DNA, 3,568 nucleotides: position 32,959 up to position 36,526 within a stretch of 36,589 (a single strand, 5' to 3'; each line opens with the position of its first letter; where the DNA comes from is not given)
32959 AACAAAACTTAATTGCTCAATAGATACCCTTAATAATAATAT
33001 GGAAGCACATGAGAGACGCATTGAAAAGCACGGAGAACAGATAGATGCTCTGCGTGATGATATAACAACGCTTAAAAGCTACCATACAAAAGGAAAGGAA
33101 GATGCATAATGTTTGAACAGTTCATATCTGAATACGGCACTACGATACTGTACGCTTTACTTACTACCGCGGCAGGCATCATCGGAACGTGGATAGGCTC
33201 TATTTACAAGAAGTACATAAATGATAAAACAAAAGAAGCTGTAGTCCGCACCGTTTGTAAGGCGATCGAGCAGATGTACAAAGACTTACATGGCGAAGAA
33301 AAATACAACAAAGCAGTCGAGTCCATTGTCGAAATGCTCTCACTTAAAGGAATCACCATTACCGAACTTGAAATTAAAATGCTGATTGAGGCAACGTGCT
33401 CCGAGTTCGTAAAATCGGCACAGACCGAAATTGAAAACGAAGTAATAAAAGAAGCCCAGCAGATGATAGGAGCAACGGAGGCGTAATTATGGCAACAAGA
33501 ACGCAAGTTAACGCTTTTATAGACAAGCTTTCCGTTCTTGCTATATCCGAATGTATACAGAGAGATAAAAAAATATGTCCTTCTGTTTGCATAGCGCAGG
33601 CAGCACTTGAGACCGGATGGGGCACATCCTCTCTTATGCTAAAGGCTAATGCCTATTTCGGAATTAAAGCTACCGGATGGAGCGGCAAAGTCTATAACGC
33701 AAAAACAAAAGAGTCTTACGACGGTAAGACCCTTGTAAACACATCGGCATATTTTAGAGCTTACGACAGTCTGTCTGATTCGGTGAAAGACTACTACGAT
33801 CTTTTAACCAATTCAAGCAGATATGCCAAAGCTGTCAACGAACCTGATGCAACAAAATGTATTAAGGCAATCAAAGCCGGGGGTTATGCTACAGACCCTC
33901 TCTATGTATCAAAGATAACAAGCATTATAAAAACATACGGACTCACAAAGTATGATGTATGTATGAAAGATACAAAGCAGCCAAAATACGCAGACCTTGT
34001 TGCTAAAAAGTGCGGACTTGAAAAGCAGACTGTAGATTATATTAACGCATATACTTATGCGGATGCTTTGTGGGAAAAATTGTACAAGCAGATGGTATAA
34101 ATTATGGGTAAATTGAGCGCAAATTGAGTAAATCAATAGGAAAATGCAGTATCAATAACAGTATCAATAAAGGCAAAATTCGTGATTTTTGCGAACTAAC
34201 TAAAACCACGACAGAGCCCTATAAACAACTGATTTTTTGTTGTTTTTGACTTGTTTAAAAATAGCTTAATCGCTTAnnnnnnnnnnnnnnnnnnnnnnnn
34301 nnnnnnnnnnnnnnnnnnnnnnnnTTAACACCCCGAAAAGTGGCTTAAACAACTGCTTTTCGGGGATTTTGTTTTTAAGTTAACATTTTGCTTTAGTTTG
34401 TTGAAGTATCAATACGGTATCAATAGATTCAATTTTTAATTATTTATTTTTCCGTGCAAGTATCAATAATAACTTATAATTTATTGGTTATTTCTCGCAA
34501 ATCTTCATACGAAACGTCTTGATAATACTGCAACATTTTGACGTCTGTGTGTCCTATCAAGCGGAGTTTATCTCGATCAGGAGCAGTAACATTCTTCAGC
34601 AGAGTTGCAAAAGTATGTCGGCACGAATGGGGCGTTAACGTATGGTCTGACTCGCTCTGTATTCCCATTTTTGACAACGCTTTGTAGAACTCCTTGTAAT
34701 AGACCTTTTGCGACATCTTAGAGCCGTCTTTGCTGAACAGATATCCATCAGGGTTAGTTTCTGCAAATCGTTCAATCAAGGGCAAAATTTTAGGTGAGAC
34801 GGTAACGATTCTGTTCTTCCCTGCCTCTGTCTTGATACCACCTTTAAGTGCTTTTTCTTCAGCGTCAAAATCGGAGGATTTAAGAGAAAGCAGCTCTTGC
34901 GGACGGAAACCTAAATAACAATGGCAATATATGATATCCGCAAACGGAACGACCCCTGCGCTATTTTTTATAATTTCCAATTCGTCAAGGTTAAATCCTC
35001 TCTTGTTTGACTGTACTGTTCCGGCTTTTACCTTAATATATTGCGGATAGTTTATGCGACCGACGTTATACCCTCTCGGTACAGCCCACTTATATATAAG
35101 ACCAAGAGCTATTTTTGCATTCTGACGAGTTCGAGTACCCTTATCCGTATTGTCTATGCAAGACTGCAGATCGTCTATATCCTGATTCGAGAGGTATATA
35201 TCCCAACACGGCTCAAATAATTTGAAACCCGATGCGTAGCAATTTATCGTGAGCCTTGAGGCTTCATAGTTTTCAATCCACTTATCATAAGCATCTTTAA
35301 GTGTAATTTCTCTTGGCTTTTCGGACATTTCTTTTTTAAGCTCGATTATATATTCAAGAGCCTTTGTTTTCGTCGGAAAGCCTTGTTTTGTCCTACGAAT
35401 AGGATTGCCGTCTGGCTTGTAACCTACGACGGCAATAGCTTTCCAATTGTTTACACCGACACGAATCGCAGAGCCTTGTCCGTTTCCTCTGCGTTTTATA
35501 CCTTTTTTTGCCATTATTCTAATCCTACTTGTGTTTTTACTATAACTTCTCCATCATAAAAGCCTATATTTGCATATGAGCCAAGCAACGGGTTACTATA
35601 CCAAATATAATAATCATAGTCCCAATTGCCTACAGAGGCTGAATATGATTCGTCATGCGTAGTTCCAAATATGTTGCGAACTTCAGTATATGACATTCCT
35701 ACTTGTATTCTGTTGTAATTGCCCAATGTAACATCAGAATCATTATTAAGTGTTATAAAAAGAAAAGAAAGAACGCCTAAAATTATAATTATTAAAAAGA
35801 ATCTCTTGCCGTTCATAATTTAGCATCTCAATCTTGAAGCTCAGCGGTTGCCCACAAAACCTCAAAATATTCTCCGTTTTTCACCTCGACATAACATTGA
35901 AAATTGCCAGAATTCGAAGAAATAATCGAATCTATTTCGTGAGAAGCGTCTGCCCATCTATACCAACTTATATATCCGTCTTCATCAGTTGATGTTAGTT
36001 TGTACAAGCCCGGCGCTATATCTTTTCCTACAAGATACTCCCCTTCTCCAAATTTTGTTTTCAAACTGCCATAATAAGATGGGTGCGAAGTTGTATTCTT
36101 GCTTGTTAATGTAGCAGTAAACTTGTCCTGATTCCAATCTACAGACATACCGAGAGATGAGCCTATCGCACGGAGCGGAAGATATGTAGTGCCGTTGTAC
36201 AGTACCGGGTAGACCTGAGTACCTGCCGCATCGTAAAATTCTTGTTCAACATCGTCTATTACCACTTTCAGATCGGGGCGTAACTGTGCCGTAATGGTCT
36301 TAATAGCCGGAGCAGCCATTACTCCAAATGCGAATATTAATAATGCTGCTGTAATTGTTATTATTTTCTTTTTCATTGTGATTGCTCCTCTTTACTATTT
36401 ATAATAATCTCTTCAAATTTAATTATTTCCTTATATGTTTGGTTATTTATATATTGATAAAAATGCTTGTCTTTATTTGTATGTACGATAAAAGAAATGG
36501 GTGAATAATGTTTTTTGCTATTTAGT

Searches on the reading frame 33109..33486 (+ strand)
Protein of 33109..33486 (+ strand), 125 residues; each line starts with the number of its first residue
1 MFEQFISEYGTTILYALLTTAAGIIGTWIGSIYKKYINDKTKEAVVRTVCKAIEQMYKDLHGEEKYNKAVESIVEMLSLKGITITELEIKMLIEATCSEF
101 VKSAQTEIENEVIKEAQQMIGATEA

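Call 58: search_protein_families(library=phrogs, proteins=[window:33109-33486:+], max_evalue=0.01)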
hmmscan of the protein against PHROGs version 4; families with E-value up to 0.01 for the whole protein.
window:33109-33486:+ (125 aa): 3 families
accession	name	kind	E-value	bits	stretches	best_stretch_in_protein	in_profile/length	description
phrog_608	-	lysis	6.8e-14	53.1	1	6-104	4-107/111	holin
phrog_6918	-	lysis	4.5e-10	40.6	1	12-106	7-104/114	holin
phrog_2609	-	lysis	1.9e-07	32.1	1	13-118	9-122/145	holin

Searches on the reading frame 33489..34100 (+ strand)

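Call 58: search_protein_families(library=phrogs, proteins=[window:33489-34100:+], max_evalue=0.01)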
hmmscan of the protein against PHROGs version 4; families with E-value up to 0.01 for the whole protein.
window:33489-34100:+ (203 aa): 9 families
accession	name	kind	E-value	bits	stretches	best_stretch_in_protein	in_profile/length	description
phrog_3513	-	lysis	3.3e-56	192.1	1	7-165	643-799/1434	endolysin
phrog_12727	-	lysis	1.8e-38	133.8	1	9-161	5-156/393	endolysin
phrog_18032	-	lysis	4.6e-36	125.8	1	8-162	5-159/248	endolysin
phrog_1309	-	lysis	9.2e-36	125.1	1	24-158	13-153/410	endolysin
phrog_10967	-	lysis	2.4e-25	90.8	1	22-157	17-154/266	endolysin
phrog_326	-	other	1.9e-20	73.7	1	7-158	127-280/985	tail protein with endopeptidase domain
phrog_8251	-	lysis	7.1e-19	69.4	1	20-160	12-152/250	endolysin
phrog_10051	-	lysis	1.8e-11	44.8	1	31-183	99-245/455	endolysin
phrog_10341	-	lysis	0.00053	19.9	1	31-61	422-452/577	endolysin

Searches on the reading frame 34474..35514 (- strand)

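Call 57: search_protein_families(library=pfam, proteins=[window:34474-35514:-], max_evalue=0.001)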
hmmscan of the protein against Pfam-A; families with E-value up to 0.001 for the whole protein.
window:34474-35514:- (346 aa): 2 families
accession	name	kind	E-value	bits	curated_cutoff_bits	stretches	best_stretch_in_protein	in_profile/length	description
PF00589.27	Phage_integrase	-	2.8e-18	66.7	27.1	1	201-336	34-170/172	Phage integrase family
PF14657.12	Arm-DNA-bind_4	-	4.2e-08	33.1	22.3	1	24-65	2-44/47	Arm DNA-binding domain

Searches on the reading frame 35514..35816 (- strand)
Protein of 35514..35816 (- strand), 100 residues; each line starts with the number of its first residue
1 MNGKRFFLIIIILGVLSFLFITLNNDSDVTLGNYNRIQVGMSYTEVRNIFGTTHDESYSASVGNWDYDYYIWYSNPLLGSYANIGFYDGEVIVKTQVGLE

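Call 57: search_protein_families(library=pfam, proteins=[window:35514-35816:-], max_evalue=0.001)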
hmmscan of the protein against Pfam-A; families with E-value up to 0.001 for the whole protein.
window:35514-35816:- (100 aa): 1 family
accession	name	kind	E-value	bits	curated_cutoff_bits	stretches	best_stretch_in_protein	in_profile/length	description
PF12978.13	DUF3862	-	0.00013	22.4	25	1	23-99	81-159/159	Domain of Unknown Function with PDB structure (DUF3862)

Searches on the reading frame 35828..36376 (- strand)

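Call 57: search_protein_families(library=pfam, proteins=[window:35828-36376:-], max_evalue=0.001)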
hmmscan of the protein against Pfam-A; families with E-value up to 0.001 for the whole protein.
window:35828-36376:- (182 aa): 1 family
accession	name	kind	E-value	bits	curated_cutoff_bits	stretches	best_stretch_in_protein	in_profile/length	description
PF07833.16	Cu_amine_oxidN1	-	2.7e-09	37.4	24.2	1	54-96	10-52/108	Copper amine oxidase N-terminal domain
